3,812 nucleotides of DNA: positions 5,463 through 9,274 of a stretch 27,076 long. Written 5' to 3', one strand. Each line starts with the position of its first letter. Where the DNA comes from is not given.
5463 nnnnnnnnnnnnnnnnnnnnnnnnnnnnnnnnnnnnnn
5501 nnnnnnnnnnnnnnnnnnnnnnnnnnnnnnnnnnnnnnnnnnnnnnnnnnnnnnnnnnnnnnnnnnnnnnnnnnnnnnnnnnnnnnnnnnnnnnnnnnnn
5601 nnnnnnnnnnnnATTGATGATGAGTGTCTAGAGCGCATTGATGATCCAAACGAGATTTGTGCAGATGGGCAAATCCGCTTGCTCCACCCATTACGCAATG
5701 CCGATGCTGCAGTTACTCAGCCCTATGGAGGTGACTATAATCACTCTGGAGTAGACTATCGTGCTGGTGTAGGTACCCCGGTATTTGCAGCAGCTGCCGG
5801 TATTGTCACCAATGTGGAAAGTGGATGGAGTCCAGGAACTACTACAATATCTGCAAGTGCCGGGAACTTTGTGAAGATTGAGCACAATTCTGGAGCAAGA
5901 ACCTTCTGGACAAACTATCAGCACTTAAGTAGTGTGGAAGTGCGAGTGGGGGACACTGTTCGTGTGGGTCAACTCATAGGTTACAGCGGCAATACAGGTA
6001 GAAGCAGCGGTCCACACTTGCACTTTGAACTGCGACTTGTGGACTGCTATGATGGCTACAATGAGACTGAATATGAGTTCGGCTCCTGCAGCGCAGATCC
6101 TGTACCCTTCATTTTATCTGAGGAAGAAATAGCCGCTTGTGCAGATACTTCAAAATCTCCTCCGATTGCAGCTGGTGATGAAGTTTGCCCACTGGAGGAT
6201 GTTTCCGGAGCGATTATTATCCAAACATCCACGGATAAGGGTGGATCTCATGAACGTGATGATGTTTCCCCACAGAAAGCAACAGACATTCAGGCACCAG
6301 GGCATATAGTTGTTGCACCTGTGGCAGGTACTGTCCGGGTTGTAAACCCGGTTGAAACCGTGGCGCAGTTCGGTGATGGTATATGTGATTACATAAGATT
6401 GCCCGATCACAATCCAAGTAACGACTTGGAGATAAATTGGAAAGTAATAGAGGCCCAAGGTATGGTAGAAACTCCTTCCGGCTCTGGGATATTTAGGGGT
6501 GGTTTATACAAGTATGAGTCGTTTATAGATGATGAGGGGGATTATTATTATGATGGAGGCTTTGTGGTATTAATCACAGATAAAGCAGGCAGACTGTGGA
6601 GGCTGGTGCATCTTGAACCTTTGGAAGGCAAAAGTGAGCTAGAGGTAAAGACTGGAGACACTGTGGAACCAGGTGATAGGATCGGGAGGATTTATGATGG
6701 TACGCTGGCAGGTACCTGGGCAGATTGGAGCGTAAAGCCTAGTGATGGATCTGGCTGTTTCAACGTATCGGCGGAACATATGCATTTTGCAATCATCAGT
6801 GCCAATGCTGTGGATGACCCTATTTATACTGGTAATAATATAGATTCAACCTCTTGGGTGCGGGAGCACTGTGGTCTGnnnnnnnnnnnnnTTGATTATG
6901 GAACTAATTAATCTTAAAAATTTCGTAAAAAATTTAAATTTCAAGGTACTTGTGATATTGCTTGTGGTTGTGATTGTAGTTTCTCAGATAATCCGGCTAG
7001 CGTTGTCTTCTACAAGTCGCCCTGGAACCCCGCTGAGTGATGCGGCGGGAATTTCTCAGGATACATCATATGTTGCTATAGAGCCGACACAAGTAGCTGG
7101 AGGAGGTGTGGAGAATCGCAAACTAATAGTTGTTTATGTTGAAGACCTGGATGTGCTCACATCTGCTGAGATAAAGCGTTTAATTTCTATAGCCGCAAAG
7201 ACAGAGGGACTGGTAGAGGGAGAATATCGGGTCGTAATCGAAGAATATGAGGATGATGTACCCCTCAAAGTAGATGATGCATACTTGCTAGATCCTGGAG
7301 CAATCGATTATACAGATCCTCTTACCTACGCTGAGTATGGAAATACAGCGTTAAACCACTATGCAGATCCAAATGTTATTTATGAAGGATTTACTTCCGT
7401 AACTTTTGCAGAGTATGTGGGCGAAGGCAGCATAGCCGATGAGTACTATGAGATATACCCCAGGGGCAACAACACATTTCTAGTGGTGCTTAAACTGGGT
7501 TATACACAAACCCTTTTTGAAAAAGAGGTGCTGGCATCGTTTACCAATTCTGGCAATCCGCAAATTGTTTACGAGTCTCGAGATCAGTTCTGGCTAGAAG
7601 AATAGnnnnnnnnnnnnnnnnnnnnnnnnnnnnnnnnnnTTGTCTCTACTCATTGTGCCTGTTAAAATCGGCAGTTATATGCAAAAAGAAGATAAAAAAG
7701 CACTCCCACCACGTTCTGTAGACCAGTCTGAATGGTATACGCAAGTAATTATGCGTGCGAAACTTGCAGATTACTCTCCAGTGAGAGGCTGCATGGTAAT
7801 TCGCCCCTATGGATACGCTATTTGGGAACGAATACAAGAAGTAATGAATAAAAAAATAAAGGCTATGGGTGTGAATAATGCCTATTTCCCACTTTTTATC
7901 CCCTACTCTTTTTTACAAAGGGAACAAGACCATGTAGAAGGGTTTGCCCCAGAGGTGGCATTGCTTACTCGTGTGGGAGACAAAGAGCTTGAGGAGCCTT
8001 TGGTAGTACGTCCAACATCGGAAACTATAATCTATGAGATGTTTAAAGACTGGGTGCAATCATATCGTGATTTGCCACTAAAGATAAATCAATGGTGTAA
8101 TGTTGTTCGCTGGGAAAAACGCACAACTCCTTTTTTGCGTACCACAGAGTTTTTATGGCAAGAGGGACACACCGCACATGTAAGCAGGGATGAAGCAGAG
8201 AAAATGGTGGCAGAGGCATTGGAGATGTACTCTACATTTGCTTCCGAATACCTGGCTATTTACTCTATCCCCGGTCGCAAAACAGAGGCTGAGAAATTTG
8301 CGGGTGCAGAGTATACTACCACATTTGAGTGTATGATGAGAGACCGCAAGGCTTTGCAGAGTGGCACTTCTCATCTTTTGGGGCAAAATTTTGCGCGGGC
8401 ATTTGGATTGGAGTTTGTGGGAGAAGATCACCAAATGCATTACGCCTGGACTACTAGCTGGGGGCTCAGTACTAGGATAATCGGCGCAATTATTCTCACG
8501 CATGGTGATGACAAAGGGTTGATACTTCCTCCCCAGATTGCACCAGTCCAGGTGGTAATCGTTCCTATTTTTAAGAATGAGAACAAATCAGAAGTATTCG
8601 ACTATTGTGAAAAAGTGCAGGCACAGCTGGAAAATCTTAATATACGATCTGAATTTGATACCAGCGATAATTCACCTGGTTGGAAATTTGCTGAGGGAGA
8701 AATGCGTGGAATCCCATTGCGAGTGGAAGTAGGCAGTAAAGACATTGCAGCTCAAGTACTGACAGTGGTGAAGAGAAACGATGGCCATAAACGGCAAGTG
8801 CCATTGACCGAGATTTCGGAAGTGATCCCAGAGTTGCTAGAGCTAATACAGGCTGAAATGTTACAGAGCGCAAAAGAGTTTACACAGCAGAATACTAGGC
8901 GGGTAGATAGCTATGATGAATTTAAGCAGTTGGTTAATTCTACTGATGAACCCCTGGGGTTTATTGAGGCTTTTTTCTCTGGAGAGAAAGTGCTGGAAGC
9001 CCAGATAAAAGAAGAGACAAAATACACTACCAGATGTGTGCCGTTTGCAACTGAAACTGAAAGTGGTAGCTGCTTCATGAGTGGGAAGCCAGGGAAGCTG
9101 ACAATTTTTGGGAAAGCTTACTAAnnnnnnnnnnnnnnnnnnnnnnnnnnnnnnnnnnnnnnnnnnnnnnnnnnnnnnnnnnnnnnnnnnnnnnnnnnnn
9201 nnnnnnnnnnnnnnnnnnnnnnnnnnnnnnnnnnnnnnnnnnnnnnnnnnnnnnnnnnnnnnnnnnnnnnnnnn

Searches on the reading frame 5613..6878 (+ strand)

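Call 63: search_protein_families(library=pfam, proteins=[window:5613-6878:+], max_evalue=1)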
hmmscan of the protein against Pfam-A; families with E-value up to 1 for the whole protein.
window:5613-6878:+ (422 aa): 6 families
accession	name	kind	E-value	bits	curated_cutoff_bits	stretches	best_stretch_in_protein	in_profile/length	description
PF01551.29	Peptidase_M23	-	8.3e-33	112.9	28.7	2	43-141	2-88/96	Peptidase family M23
PF13375.12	RnfC_N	-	0.0019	18.6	25.6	0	109-127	45-63/101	RnfC Barrel sandwich hybrid domain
PF16886.11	ATP-synt_ab_Xtn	-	0.079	13.2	25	0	343-365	14-36/88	ATPsynthase alpha/beta subunit barrel-sandwich domain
PF00364.28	Biotin_lipoyl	-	0.087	13.1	22.1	0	107-122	18-33/73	Biotin-requiring enzyme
PF13533.13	Biotin_lipoyl_2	-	0.13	12.6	29.8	0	106-123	12-29/32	Biotin-lipoyl like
PF05896.17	NQRA_N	-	0.31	11.7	25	0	107-122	41-56/94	NqrA N-terminal barrel-sandwich hybrid domain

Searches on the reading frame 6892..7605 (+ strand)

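Call 6: search_protein_families(library=pfam, proteins=[window:6892-7605:+], max_evalue=0.001)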
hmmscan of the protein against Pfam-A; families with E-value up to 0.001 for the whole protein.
window:6892-7605:+ (237 aa): 0 families

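Call 90: search_protein_families(library=ncbifam, proteins=[window:6898-7602:+], max_evalue=1)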
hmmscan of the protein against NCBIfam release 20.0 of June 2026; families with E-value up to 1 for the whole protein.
window:6898-7602:+ (235 aa): 1 family
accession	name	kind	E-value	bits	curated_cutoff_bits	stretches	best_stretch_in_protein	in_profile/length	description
NF006906.0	PRK09400.1-1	equivalog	0.3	10.6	95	1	12-37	33-58/62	preprotein translocase subunit SecE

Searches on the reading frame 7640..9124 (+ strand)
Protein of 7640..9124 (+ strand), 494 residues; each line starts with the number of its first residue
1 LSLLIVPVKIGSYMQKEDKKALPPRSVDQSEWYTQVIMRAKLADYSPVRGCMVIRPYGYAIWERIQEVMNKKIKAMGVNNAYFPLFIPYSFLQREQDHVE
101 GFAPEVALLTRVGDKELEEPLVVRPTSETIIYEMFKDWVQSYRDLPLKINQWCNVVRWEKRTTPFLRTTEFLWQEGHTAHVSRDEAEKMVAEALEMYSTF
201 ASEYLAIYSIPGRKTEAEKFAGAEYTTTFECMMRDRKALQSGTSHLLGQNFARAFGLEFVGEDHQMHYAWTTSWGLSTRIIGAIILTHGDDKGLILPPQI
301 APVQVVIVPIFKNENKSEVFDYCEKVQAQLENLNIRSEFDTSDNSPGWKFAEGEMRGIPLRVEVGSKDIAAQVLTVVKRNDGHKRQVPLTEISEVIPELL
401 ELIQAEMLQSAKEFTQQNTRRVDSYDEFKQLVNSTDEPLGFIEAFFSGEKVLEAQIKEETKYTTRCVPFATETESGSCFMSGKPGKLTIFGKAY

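Call 6: search_protein_families(library=pfam, proteins=[window:7640-9124:+], max_evalue=0.001)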
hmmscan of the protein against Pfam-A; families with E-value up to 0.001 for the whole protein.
window:7640-9124:+ (494 aa): 3 families
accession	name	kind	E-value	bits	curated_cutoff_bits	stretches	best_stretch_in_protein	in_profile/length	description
PF00587.30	tRNA-synt_2b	-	3.5e-25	89.5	29.3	1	115-285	5-176/179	tRNA synthetase class II core domain (G, H, P, S and T)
PF03129.25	HGTP_anticodon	-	1.6e-21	76.7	21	1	304-398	1-93/94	Anticodon binding domain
PF09180.16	ProRS-C_1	-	6.5e-14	52.3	31.5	1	425-494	1-71/71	Prolyl-tRNA synthetase, C-terminal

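Call 24: find_homologous_proteins(query=window:7679-9121:+, max_evalue=1e-30)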
Query window:7679-9121:+ (481 aa): 8000 proteins with E <= 1e-30 among 8000 candidates; the best 120 are listed.
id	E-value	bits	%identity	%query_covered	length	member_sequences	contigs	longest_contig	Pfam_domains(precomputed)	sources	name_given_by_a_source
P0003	0.0e+0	1104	100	100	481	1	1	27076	PF03129.26,PF00587.31,PF09180.17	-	-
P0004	5.1e-248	841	74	100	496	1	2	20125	PF03129.26,PF00587.31,PF09180.17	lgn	-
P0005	4.9e-246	835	73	100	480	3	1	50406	PF03129.26,PF00587.31,PF09180.17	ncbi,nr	ncbi:MAG: proline--tRNA ligase [Candidatus Doudnabacteria bacterium]|nr:proline--tRNA ligase [Candid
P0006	1.7e-244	830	74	100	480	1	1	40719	PF03129.26,PF00587.31,PF09180.17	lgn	-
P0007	2.2e-239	813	71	100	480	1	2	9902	PF03129.26,PF00587.31,PF09180.17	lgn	-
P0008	7.9e-231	785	69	100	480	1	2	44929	PF03129.26,PF00587.31,PF09180.17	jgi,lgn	jgi:prolyl-tRNA synthetase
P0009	2.5e-211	721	66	100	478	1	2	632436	PF03129.26,PF00587.31,PF09180.17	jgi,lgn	jgi:prolyl-tRNA synthetase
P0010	9.8e-210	715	64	100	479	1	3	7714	PF03129.26,PF00587.31,PF09180.17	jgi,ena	-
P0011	6.1e-209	713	64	100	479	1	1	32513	PF03129.26,PF00587.31,PF09180.17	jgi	jgi:prolyl-tRNA synthetase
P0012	1.1e-208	712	64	100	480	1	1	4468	PF03129.26,PF00587.31,PF09180.17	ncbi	-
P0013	7.9e-207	706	63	99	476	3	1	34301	PF03129.26,PF00587.31,PF09180.17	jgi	jgi:prolyl-tRNA synthetase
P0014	1.6e-202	691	62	100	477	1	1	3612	PF03129.26,PF00587.31,PF09180.17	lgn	-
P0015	4.4e-202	690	71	86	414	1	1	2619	PF03129.26,PF00587.31,PF09180.17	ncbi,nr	ncbi:proline--tRNA ligase, partial [Candidatus Dojkabacteria bacterium]|nr:proline--tRNA ligase [Can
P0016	5.5e-201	686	63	100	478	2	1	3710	PF03129.26,PF00587.31,PF09180.17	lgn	-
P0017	8.0e-200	683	60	100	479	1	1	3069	PF03129.26,PF00587.31,PF09180.17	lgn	-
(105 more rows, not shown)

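Call 25: find_encoding_contigs(protein=P0005, flank=10000, max_places=2)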
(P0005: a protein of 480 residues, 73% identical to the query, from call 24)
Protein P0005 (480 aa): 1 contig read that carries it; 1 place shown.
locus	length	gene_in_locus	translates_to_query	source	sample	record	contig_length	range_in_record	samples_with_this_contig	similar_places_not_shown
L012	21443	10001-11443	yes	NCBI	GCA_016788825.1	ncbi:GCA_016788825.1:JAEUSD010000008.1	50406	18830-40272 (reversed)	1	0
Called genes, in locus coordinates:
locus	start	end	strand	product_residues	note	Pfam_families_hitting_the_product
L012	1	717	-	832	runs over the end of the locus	PF02861:Clp_N, PF02861:Clp_N, PF23569:NBD_SMAX1, PF00004:AAA, PF17871:AAA_lid_9, PF00004:AAA, PF07724:AAA_2, PF07728:AAA_5, +11 more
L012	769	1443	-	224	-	PF01135:PCMT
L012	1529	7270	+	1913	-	PF01551:Peptidase_M23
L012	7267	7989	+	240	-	-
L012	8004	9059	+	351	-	PF13671:AAA_33 (faint)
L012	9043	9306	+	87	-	-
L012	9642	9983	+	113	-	-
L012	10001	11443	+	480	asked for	PF00587:tRNA-synt_2b, PF03129:HGTP_anticodon, PF09180:ProRS-C_1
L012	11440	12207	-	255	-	PF00106:adh_short, PF08659:KR, PF13561:adh_short_C2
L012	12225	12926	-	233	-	-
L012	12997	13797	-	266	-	-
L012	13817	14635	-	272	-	-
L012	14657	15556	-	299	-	-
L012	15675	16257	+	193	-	PF00730:HhH-GPD, PF00633:HHH (faint)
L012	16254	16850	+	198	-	-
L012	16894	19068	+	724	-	PF00270:DEAD (faint), PF04851:ResIII, PF17757:UvrB_inter, PF27431:UvrB_3rd, PF00271:Helicase_C, PF12344:UvrB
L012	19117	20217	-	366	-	-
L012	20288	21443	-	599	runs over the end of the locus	PF01336:tRNA_anti-codon, PF00152:tRNA-synt_2, PF04073:tRNA_edit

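Call 26: find_encoding_contigs(protein=P0006, flank=10000, max_places=2)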
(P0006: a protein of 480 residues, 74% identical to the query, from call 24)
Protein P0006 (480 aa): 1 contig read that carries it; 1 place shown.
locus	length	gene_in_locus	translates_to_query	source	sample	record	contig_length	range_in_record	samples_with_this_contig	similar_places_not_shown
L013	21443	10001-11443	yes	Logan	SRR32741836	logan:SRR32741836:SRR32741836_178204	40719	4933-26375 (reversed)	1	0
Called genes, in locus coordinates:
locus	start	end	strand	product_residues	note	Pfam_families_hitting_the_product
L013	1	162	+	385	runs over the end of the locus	-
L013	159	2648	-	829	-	PF02861:Clp_N, PF23569:NBD_SMAX1 (weak), PF00004:AAA, PF17871:AAA_lid_9, PF00004:AAA, PF07724:AAA_2, PF07728:AAA_5, PF10431:ClpB_D2-small, +8 more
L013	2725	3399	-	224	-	PF01135:PCMT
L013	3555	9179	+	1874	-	PF01551:Peptidase_M23, PF01510:Amidase_2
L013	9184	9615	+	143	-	-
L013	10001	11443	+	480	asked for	PF00587:tRNA-synt_2b, PF03129:HGTP_anticodon, PF09180:ProRS-C_1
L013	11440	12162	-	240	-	PF00106:adh_short, PF08659:KR (weak), PF13561:adh_short_C2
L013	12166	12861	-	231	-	-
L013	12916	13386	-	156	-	-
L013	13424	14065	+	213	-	PF00730:HhH-GPD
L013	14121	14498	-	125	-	PF05635:23S_rRNA_IVP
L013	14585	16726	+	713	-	PF00270:DEAD (faint), PF04851:ResIII, PF17757:UvrB_inter, PF27431:UvrB_3rd, PF00271:Helicase_C, PF12344:UvrB, PF02151:UVR (weak)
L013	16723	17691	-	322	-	-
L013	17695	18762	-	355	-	-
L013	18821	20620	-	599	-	PF01336:tRNA_anti-codon, PF00152:tRNA-synt_2, PF04073:tRNA_edit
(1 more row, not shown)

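Call 27: find_encoding_contigs(protein=P0004, flank=10000, max_places=2)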
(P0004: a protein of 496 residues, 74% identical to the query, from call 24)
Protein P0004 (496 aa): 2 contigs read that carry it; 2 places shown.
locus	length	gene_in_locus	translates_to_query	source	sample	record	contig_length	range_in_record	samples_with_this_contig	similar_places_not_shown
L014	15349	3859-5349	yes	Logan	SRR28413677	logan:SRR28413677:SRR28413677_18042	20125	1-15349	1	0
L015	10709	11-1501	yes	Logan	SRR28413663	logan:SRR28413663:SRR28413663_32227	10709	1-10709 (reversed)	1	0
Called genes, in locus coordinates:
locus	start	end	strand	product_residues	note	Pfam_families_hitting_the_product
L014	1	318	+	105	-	?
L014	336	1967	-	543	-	PF13298:LigD_N, PF01068:DNA_ligase_A_M, PF09414:RNA_ligase (faint), PF04679:DNA_ligase_A_C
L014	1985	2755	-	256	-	PF02735:Ku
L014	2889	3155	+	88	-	PF04226:Transgly_assoc (weak)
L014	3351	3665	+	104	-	-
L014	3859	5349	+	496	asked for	PF00587:tRNA-synt_2b, PF03129:HGTP_anticodon, PF09180:ProRS-C_1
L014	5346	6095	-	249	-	PF00106:adh_short, PF08659:KR, PF13561:adh_short_C2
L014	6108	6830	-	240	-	-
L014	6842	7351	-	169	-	-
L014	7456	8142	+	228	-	PF00293:NUDIX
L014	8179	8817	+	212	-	PF00730:HhH-GPD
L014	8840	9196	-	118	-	PF05635:23S_rRNA_IVP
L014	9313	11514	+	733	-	PF04851:ResIII, PF17757:UvrB_inter, PF27431:UvrB_3rd, PF00271:Helicase_C, PF12344:UvrB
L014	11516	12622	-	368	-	-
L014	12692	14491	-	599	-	PF01336:tRNA_anti-codon, PF00152:tRNA-synt_2, PF04073:tRNA_edit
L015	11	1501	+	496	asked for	PF00587:tRNA-synt_2b, PF03129:HGTP_anticodon, PF09180:ProRS-C_1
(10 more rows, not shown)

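Call 31: find_encoding_contigs(protein=P0008, flank=10000, max_places=2)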
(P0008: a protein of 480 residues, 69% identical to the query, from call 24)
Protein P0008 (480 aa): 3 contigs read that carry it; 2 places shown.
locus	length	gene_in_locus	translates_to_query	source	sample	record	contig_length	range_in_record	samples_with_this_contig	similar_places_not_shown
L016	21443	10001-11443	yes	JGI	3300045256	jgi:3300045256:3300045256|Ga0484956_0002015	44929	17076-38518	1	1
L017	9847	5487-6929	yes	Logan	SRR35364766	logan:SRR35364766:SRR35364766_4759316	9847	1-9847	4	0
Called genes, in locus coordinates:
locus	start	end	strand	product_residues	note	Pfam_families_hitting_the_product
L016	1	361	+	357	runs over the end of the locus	PF00152:tRNA-synt_2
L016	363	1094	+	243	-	PF00398:RrnaAD, PF03848:TehB, PF13489:Methyltransf_23, PF05891:Methyltransf_PK (weak), PF13847:Methyltransf_31, PF08241:Methyltransf_11, PF08242:Methyltransf_12, PF13649:Methyltransf_25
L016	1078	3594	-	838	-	PF02861:Clp_N, PF23569:NBD_SMAX1, PF00004:AAA, PF17871:AAA_lid_9, PF00004:AAA, PF07724:AAA_2, PF07728:AAA_5, PF10431:ClpB_D2-small, +13 more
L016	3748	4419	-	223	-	PF01135:PCMT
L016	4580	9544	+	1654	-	-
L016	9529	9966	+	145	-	-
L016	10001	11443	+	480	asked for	PF00587:tRNA-synt_2b, PF03129:HGTP_anticodon, PF09180:ProRS-C_1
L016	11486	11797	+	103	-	-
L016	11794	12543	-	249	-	PF00106:adh_short, PF08659:KR, PF13561:adh_short_C2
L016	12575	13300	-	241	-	-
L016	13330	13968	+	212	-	PF00730:HhH-GPD, PF00633:HHH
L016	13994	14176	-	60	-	PF05635:23S_rRNA_IVP (weak)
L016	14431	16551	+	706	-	PF00270:DEAD (faint), PF04851:ResIII, PF17757:UvrB_inter, PF27431:UvrB_3rd, PF00271:Helicase_C, PF02151:UVR (faint), PF12344:UvrB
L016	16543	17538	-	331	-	-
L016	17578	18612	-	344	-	-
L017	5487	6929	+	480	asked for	PF00587:tRNA-synt_2b, PF03129:HGTP_anticodon, PF09180:ProRS-C_1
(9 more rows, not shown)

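Call 32: find_encoding_contigs(protein=P0009, flank=10000, max_places=2)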
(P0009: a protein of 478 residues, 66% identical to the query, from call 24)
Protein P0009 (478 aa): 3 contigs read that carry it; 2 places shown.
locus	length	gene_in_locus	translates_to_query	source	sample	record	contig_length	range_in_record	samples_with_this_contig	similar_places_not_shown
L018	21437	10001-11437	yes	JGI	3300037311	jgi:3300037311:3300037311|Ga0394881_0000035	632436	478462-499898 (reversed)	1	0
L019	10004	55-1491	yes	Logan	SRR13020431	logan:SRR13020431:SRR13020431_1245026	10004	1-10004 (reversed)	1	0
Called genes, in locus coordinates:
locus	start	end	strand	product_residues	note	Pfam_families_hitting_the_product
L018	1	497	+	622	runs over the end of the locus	PF01336:tRNA_anti-codon, PF00152:tRNA-synt_2, PF01409:tRNA-synt_2d (faint), PF04073:tRNA_edit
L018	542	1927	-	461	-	PF26549:Tricorn_N (faint)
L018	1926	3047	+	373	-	PF01168:Ala_racemase_N, PF00842:Ala_racemase_C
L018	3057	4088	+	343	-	PF02016:Peptidase_S66, PF17676:Peptidase_S66C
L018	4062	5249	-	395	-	PF00150:Cellulase (weak), PF00232:Glyco_hydro_1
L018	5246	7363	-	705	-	PF00270:DEAD (faint), PF04851:ResIII, PF17757:UvrB_inter, PF27431:UvrB_3rd, PF00271:Helicase_C, PF12344:UvrB, PF02151:UVR (weak)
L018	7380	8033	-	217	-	PF00730:HhH-GPD, PF00633:HHH (faint)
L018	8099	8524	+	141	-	-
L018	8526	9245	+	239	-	PF18910:DUF5665 (faint)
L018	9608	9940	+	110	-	PF01588:tRNA_bind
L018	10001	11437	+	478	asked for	PF00587:tRNA-synt_2b, PF03129:HGTP_anticodon, PF09180:ProRS-C_1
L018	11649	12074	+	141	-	PF00076:RRM_1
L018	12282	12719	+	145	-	-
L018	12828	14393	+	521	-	PF02366:PMT, PF16192:PMT_4TMC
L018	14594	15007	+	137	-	-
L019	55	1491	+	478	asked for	PF00587:tRNA-synt_2b, PF03129:HGTP_anticodon, PF09180:ProRS-C_1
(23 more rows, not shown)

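Call 67: find_encoding_contigs(protein=P0011, flank=10000, max_places=1)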
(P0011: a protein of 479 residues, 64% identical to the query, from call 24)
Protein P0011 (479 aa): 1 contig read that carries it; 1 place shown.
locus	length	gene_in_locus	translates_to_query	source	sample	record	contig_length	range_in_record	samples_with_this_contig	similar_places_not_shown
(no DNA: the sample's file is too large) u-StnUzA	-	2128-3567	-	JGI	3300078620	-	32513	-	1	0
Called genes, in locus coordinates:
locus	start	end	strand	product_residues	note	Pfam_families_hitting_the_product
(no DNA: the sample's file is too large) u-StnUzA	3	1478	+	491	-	?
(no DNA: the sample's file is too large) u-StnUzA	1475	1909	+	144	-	-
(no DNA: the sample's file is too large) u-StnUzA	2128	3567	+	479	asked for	PF00587:tRNA-synt_2b, PF03129:HGTP_anticodon, PF09180:ProRS-C_1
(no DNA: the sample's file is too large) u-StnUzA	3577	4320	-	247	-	PF00106:adh_short, PF08659:KR, PF13561:adh_short_C2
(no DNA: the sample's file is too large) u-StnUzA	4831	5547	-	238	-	-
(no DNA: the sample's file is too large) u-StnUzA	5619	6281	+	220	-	PF00730:HhH-GPD, PF00633:HHH (faint)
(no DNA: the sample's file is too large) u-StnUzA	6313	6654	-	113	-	-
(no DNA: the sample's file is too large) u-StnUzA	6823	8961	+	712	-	PF04851:ResIII, PF17757:UvrB_inter, PF27431:UvrB_3rd, PF00271:Helicase_C, PF12344:UvrB, PF02151:UVR (weak)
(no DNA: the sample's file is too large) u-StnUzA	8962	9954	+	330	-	-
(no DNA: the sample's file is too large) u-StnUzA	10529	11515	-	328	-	-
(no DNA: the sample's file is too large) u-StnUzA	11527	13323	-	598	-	PF01336:tRNA_anti-codon, PF00152:tRNA-synt_2, PF04073:tRNA_edit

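Call 68: find_encoding_contigs(protein=P0013, flank=10000, max_places=1)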
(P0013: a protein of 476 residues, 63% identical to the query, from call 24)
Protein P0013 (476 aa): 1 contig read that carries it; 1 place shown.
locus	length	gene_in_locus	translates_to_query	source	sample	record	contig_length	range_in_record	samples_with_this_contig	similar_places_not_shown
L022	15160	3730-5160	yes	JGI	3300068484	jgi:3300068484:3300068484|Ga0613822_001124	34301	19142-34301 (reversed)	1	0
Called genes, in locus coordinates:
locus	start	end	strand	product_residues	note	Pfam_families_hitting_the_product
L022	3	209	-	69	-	?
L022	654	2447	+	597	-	PF07973:tRNA_SAD, PF00587:tRNA-synt_2b, PF03129:HGTP_anticodon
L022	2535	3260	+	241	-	PF00106:adh_short, PF02719:Polysacc_synt_2 (weak), PF08659:KR, PF13561:adh_short_C2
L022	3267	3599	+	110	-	PF01588:tRNA_bind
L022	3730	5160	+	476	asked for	PF00587:tRNA-synt_2b, PF03129:HGTP_anticodon, PF09180:ProRS-C_1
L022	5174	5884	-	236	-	-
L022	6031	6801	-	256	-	-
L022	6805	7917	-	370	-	PF13529:Peptidase_C39_2, PF03412:Peptidase_C39 (weak), PF12385:Peptidase_C70 (weak)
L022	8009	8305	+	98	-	-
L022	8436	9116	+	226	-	PF08308:PEGA (faint)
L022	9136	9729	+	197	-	PF07685:GATase_3 (weak), PF00117:GATase, PF01174:SNO (weak), PF07722:Peptidase_C26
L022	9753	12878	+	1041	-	PF13196:DUF4012 (weak)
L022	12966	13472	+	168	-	PF03449:GreA_GreB_N, PF01272:GreA_GreB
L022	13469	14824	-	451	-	PF08245:Mur_ligase_M, PF02875:Mur_ligase_C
